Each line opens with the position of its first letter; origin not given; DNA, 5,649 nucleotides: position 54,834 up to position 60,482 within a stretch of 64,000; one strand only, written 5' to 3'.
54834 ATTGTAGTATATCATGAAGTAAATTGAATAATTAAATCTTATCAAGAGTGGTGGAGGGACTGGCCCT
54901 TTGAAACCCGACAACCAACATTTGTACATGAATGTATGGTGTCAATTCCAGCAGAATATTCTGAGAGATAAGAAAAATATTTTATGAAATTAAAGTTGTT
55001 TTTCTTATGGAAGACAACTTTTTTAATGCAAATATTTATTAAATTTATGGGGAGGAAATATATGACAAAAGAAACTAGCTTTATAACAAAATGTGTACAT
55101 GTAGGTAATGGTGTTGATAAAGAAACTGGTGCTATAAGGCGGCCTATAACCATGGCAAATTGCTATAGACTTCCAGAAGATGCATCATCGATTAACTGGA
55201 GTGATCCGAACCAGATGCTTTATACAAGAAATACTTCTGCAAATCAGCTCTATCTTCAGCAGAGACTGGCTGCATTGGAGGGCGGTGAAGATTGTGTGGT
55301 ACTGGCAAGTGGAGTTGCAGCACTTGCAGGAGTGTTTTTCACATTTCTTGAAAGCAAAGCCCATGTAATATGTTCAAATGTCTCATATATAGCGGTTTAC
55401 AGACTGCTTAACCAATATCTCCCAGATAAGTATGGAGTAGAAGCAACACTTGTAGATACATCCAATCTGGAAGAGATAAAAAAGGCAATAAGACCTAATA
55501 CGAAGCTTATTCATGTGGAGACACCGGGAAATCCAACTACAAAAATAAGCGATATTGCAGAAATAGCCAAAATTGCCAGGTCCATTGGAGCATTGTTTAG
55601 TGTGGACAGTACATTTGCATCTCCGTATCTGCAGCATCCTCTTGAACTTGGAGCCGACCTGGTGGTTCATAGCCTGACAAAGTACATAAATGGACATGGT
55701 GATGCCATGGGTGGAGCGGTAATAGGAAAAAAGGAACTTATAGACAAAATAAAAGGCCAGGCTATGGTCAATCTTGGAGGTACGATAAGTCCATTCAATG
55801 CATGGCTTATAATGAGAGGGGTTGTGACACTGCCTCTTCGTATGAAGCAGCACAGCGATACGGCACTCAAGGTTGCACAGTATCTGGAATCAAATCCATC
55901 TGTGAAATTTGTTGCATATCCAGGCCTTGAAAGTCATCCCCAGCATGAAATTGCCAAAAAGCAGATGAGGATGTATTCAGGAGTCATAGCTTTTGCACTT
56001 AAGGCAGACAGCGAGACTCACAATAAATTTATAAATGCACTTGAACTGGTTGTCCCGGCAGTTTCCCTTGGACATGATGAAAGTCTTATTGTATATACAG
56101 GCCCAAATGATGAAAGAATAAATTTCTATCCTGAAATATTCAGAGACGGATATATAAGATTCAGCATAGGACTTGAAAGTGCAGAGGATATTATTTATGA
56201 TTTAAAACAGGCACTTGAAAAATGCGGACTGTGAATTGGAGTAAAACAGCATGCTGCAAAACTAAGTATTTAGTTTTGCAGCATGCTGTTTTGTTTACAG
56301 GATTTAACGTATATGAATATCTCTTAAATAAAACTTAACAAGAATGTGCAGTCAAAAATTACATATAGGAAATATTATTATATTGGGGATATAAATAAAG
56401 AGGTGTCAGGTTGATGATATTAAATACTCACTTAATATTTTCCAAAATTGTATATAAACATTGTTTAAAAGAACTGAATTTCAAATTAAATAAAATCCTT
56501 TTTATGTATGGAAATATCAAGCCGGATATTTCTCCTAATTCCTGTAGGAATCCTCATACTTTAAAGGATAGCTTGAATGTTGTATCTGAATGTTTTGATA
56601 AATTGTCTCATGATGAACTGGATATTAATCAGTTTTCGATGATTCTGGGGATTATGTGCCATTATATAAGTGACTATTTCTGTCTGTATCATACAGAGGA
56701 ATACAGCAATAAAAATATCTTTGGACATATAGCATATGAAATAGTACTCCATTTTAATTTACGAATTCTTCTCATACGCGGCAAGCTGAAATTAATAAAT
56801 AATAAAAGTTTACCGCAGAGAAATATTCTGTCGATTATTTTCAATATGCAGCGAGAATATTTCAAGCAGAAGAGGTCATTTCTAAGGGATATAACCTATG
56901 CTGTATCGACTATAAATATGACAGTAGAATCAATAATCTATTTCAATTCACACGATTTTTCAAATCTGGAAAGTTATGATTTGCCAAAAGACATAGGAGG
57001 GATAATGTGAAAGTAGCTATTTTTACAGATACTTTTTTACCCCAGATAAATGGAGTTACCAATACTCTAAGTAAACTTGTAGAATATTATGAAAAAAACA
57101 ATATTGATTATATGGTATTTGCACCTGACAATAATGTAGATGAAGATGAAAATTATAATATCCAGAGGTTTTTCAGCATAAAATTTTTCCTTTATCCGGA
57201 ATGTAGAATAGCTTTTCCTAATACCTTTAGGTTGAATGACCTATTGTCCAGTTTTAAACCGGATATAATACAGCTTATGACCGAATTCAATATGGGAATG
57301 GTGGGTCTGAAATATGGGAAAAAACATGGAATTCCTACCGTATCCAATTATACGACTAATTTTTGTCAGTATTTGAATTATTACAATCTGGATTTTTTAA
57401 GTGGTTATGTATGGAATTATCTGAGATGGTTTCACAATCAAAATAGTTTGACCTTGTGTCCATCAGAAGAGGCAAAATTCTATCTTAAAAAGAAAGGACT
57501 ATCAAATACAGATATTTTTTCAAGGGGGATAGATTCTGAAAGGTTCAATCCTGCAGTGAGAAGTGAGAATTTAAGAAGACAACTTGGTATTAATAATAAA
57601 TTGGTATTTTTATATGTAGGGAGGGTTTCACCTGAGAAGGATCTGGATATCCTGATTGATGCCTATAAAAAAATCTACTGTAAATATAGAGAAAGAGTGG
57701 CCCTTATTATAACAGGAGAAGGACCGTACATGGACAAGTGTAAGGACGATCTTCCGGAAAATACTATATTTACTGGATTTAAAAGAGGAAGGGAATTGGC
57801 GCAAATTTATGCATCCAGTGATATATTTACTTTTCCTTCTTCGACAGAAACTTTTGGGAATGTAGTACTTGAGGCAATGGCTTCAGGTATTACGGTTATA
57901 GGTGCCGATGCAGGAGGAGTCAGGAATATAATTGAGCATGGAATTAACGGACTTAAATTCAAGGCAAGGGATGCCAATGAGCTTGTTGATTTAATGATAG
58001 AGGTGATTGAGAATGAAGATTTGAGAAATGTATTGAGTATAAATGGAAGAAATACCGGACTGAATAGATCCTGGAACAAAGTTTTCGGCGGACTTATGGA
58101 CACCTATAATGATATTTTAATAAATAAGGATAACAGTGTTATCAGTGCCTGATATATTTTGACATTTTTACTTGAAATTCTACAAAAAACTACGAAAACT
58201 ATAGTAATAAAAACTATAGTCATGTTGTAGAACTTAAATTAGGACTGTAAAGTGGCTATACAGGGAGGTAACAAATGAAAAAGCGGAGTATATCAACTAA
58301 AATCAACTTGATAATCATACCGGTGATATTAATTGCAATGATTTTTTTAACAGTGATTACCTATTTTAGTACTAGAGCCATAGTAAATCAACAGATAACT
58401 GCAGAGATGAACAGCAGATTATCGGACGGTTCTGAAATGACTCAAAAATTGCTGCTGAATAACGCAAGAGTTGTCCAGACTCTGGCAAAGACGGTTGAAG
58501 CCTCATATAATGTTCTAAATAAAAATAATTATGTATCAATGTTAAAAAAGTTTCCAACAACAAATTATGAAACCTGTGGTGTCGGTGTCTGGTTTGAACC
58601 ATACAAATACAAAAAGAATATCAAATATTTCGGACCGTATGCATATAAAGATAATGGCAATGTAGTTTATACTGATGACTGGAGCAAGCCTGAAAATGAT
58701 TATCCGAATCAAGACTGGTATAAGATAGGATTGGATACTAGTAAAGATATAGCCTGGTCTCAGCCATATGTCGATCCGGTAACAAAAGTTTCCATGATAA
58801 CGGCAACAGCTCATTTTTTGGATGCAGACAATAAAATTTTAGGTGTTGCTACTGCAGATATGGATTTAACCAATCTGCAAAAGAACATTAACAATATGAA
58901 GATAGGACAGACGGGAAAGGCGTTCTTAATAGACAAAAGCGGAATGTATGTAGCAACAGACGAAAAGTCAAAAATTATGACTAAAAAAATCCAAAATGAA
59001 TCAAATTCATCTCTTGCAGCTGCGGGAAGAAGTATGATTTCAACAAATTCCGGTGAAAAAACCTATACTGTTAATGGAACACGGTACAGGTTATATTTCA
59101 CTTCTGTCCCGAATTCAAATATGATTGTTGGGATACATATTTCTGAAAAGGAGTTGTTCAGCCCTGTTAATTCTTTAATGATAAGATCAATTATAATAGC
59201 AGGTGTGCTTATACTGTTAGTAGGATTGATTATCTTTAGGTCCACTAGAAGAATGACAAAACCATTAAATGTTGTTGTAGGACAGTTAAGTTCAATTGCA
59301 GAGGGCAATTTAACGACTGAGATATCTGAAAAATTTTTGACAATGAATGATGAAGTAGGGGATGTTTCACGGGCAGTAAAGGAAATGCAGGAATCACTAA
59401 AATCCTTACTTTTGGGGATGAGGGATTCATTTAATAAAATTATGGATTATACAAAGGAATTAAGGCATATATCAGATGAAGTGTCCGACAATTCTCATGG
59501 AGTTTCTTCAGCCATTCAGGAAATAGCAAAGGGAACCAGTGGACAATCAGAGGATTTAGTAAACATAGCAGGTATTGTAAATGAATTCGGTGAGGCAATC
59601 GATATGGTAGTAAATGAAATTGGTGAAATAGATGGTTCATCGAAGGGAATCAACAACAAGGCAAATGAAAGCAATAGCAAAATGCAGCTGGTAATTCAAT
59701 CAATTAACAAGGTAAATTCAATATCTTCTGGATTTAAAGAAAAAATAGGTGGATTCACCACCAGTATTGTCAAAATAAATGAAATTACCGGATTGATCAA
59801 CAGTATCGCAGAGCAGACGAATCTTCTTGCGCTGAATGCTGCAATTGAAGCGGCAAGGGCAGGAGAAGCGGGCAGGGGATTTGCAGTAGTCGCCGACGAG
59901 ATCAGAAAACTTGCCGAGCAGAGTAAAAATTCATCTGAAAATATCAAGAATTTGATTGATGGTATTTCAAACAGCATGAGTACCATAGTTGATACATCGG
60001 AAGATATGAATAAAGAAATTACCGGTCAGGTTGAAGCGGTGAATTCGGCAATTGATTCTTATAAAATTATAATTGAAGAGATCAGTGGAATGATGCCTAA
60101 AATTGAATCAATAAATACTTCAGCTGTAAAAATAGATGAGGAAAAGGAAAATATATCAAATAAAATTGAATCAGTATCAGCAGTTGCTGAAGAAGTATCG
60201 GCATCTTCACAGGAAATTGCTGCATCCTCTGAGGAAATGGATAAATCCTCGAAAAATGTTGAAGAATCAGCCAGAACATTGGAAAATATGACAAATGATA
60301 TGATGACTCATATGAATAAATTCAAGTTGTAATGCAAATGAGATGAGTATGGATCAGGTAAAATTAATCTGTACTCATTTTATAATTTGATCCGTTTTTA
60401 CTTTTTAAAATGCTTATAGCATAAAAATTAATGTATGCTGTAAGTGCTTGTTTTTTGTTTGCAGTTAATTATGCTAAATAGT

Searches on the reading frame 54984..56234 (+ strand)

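Call 30: search_protein_families(library=pfam, proteins=[window:54984-56234:+], max_evalue=0.001)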
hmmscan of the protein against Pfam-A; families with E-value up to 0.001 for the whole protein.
window:54984-56234:+ (416 aa): 5 families
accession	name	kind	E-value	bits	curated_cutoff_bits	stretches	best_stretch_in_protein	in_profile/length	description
PF01053.26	Cys_Met_Meta_PP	-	4.9e-116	387.9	27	1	35-412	2-381/381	Cys/Met metabolism PLP-dependent enzyme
PF00266.25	Aminotran_5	-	3.4e-09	36.6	21.5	1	159-338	126-315/371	Aminotransferase class-V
PF06838.17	Met_gamma_lyase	-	1.6e-07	30.7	24.2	1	159-257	142-247/405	Methionine gamma-lyase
PF00155.27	Aminotran_1_2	-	2.6e-07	30.6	19.7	1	91-259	47-244/361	Aminotransferase class I and II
PF01212.27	Beta_elim_lyase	-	5.8e-05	23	27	1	87-303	33-267/288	Beta-eliminating lyase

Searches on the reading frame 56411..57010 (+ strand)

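Call 30: search_protein_families(library=pfam, proteins=[window:56411-57010:+], max_evalue=0.001)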
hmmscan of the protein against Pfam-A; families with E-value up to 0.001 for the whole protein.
window:56411-57010:+ (199 aa): 1 family
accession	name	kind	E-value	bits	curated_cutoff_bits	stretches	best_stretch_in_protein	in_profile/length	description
PF00882.24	Zn_dep_PLPC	-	8.1e-18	65.4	26.8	1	6-155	1-165/167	Zinc dependent phospholipase C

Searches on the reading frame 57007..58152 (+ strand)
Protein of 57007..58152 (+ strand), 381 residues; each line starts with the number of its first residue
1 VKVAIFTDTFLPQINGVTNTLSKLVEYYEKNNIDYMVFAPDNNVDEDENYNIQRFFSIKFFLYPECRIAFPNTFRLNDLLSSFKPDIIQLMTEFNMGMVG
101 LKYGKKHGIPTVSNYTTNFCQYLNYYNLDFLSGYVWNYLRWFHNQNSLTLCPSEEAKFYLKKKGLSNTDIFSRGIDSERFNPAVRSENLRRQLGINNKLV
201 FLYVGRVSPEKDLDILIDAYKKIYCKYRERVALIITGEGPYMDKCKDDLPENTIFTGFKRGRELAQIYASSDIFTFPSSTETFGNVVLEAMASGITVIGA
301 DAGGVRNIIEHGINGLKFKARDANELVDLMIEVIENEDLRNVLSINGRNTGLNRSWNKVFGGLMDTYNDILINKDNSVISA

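Call 30: search_protein_families(library=pfam, proteins=[window:57007-58152:+], max_evalue=0.001)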
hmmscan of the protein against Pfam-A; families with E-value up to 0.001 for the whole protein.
window:57007-58152:+ (381 aa): 6 families
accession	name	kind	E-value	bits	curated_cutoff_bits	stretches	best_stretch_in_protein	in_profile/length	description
PF00534.26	Glycos_transf_1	-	1e-36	126.5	26.4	1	187-349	3-171/172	Glycosyl transferases group 1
PF13692.12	Glyco_trans_1_4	-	2e-31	109.6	27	1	200-336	3-142/142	Glycosyl transferases group 1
PF13439.12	Glyco_transf_4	-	6.7e-24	85.2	28.5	1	14-179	1-170/170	Glycosyltransferase Family 4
PF20706.3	GT4-conflict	-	1.2e-05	25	26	1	178-312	175-323/385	Family 4 Glycosyltransferase in conflict systems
PF13524.12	Glyco_trans_1_2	-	0.00023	21.6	25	1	232-350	16-128/144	Glycosyl transferase-like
PF13579.12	Glyco_trans_4_4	-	0.00048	20.9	29.7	1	16-167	2-149/158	Glycosyl transferase 4-like domain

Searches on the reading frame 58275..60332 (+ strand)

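Call 30: search_protein_families(library=pfam, proteins=[window:58275-60332:+], max_evalue=0.001)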
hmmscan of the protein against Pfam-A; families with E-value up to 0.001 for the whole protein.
window:58275-60332:+ (685 aa): 7 families
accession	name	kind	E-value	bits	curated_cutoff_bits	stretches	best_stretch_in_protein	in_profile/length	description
PF00015.26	MCPsignal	-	5.6e-38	130.9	34.6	1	461-637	9-171/172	Methyl-accepting chemotaxis protein (MCP) signalling domain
PF22673.2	MCP-like_PDC_1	-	1.2e-28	100.2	27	1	87-203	2-113/113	Methyl-accepting chemotaxis protein-like, first PDC sensor domain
PF02743.24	dCache_1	-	9.7e-21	74.8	45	1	61-287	36-239/240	Cache domain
PF17201.10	Cache_3-Cache_2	-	1.6e-09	37.9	27.7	1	175-301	161-296/299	Cache 3/Cache 2 fusion domain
PF00672.30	HAMP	-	3.8e-08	34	25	1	324-376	3-52/53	HAMP domain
PF07889.17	DUF1664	-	0.00015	22.3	34.6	0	615-682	52-119/124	Protein of unknown function (DUF1664)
PF04108.17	ATG17_like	-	0.00032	20.7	43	0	348-509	126-274/355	Autophagy protein ATG17-like domain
